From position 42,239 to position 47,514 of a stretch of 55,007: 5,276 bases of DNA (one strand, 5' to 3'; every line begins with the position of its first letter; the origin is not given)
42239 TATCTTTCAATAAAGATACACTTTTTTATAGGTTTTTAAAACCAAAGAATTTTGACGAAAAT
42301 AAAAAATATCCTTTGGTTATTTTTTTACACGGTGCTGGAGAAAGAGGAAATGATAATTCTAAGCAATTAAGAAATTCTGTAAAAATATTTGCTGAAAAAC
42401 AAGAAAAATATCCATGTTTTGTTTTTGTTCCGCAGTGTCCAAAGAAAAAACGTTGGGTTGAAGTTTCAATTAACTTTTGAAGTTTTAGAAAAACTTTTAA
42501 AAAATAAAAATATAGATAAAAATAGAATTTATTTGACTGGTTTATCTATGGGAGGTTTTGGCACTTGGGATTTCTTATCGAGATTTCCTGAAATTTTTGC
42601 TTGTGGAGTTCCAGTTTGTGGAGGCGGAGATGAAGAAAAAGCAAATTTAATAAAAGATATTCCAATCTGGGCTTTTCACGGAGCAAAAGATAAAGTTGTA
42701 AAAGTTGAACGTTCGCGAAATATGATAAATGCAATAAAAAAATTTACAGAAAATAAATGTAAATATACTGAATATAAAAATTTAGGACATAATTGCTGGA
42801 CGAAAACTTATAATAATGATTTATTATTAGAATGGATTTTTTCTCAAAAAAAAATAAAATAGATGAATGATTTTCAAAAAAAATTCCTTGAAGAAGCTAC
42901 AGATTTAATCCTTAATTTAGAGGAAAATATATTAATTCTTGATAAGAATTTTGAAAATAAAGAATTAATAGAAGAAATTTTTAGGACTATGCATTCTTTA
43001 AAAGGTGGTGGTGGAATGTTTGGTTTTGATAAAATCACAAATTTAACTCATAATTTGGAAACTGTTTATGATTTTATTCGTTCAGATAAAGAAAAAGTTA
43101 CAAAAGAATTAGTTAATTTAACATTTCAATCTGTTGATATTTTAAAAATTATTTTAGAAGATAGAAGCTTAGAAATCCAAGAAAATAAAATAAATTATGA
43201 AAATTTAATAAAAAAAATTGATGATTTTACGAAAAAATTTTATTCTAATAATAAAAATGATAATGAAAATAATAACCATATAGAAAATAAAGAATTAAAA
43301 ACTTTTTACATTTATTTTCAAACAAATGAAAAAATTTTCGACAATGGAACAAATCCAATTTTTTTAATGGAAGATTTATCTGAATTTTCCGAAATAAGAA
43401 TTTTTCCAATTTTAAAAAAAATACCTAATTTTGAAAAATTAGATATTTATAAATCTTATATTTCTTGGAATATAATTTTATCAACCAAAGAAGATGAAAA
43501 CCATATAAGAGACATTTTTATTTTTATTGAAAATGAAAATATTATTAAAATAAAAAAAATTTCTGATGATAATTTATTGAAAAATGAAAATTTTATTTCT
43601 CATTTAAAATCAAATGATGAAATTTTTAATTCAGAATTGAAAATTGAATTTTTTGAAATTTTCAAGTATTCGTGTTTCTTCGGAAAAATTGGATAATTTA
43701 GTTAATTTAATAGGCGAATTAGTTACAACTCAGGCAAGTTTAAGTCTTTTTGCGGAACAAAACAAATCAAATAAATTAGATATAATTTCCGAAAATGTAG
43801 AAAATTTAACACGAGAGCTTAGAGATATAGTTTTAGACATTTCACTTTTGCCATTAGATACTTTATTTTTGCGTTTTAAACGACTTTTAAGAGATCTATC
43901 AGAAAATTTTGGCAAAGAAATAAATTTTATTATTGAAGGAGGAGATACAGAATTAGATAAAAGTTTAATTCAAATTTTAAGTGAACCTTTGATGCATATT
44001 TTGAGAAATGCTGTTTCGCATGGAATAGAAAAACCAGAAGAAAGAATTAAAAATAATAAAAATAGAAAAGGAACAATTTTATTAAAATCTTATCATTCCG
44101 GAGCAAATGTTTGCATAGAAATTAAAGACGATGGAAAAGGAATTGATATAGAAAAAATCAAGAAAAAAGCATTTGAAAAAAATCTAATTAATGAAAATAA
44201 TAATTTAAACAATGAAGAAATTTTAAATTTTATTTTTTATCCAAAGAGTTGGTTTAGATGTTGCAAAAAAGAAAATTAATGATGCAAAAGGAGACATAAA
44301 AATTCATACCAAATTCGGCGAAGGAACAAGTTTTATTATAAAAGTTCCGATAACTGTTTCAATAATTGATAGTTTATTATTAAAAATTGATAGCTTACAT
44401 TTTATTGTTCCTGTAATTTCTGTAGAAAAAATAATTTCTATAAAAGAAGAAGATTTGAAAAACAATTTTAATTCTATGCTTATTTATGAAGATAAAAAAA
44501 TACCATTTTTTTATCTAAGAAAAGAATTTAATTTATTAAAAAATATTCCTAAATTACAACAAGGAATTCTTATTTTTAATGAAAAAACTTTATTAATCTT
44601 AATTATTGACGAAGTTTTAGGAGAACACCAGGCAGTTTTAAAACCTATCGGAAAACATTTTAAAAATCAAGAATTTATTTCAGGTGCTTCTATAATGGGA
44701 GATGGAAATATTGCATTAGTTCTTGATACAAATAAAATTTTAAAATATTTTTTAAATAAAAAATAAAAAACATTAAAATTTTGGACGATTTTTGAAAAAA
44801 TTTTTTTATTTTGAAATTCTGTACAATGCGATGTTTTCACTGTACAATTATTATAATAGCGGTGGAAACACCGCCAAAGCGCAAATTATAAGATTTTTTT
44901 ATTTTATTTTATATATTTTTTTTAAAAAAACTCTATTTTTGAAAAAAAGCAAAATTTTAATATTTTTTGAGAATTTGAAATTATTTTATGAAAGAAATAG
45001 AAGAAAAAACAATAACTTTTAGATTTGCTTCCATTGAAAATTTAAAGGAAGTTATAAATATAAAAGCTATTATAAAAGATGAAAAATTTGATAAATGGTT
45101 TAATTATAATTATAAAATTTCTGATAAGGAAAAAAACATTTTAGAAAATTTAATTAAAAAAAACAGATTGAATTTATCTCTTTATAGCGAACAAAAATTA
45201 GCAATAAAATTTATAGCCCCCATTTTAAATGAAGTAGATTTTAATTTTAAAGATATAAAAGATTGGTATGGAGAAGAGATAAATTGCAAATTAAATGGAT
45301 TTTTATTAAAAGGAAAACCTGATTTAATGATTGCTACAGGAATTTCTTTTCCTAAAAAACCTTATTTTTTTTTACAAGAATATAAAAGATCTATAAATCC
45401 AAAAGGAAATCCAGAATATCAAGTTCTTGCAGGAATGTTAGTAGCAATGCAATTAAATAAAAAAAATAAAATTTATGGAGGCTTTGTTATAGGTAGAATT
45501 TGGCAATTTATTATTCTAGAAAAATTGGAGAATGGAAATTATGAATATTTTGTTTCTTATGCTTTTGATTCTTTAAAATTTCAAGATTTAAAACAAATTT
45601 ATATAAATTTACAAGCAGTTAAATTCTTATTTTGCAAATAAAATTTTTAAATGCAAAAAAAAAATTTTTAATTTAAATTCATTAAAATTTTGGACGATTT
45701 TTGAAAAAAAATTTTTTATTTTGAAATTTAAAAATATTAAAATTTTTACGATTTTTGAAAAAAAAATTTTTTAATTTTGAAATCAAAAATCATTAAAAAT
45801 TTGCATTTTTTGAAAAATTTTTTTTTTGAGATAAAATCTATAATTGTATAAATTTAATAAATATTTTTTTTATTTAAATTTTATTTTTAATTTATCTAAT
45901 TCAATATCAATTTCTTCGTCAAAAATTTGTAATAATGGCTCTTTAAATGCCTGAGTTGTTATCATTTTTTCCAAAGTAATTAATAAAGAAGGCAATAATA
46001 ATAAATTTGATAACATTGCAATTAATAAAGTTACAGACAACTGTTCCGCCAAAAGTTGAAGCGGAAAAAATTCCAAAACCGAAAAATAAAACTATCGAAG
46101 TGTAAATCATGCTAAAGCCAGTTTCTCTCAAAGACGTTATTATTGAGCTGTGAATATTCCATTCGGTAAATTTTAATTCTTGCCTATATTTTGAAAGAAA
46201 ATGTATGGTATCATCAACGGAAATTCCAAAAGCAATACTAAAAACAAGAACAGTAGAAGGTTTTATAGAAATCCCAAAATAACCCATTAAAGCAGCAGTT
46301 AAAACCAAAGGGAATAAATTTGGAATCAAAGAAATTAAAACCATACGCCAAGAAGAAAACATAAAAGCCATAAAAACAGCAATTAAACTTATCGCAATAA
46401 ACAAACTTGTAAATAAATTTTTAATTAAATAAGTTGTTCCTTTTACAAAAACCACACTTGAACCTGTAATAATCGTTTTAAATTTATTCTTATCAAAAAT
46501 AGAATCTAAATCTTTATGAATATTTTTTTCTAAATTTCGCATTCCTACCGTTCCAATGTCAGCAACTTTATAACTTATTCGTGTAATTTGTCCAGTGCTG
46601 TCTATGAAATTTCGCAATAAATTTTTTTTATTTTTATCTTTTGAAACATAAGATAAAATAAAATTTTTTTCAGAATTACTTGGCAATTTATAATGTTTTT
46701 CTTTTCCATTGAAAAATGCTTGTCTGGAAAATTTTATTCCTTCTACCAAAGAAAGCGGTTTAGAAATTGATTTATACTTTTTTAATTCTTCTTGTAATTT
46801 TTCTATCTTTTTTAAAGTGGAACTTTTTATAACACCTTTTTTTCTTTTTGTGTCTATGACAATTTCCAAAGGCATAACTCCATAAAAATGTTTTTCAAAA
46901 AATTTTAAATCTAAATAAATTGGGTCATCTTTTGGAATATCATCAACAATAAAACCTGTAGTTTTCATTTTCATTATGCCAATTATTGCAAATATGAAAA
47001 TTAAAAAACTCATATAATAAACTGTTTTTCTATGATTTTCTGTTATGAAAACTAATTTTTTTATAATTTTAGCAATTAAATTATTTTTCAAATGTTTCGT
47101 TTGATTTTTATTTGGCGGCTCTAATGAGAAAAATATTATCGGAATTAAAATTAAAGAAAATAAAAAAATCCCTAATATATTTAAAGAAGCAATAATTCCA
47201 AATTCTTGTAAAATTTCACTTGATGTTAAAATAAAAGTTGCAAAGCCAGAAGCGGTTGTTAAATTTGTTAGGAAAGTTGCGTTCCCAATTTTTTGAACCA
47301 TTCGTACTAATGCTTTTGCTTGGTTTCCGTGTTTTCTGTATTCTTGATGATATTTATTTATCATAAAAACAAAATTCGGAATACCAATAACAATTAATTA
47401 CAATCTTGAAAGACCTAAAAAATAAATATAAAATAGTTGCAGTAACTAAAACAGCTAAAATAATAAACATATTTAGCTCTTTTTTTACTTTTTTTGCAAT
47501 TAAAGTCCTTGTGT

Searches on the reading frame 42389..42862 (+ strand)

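Call 45: search_protein_families(library=pfam, max_evalue=0.01, proteins=[window:42389-42862:+])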
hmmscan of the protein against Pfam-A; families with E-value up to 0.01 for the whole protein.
window:42389-42862:+ (157 aa): 6 families
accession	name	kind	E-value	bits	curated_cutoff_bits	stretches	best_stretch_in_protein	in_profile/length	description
PF00326.27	Peptidase_S9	-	1.9e-10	41.1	22.6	1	25-91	44-110/213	Prolyl oligopeptidase family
PF02230.22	Abhydrolase_2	-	4.7e-08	33.6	23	1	31-139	92-204/217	Phospholipase/Carboxylesterase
PF12146.15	Hydrolase_4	-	8.6e-07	28.9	27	1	84-136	186-234/239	Serine aminopeptidase, S33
PF01738.24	DLH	-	6.7e-05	23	21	1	31-134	83-186/217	Dienelactone hydrolase family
PF12740.14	PETase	-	0.0018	18.2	28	1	39-140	119-217/263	PET hydrolase-like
PF20434.5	BD-FAE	-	0.0031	17.5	26.8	0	90-114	189-213/215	BD-FAE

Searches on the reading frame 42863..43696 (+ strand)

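Call 8: search_protein_families(library=pfam, proteins=[window:42863-43696:+])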
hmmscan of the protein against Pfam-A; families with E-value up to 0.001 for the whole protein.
window:42863-43696:+ (277 aa): 1 family
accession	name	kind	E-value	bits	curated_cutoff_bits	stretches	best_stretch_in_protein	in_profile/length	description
PF01627.28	Hpt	-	1.5e-14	54.4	24.6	1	6-85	4-72/84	Hpt domain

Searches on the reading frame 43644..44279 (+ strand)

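Call 45: search_protein_families(library=pfam, max_evalue=0.01, proteins=[window:43644-44279:+])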
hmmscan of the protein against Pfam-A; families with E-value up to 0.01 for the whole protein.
window:43644-44279:+ (211 aa): 2 families
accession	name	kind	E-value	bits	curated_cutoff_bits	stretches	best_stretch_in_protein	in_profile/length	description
PF02895.20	H-kinase_dim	-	4.3e-12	46.7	23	1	7-66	2-68/68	Signal transducing histidine kinase, homodimeric domain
PF02518.31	HATPase_c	-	3.5e-07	31.1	26.4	1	114-178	4-59/111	Histidine kinase-, DNA gyrase B-, and HSP90-like ATPase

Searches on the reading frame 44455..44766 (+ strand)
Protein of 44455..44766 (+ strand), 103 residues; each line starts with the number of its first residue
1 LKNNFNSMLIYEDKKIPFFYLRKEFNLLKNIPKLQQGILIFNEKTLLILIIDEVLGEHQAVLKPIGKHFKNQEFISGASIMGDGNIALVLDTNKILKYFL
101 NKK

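Call 45: search_protein_families(library=pfam, max_evalue=0.01, proteins=[window:44455-44766:+])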
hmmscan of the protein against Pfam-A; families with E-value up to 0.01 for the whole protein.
window:44455-44766:+ (103 aa): 1 family
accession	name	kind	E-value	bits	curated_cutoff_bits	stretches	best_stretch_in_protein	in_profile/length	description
PF01584.24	CheW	-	1.5e-13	51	23.5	1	6-97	39-135/138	CheW-like domain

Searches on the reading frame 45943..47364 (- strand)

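Call 7: search_protein_families(library=pfam, proteins=[window:45943-47364:-])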
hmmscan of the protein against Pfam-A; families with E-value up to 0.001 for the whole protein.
window:45943-47364:- (473 aa): 3 families
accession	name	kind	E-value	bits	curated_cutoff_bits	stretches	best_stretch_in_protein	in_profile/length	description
PF03176.21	MMPL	-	2.3e-15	56.8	20.5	2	282-437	110-269/333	MMPL family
PF00873.25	ACR_tran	-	1.2e-07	30.3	28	1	314-427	330-443/1021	AcrB/AcrD/AcrF family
PF02355.23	SecD_SecF_C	-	1.5e-05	25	20.5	1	310-446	26-160/189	Protein export membrane protein SecD/SecF, C-terminal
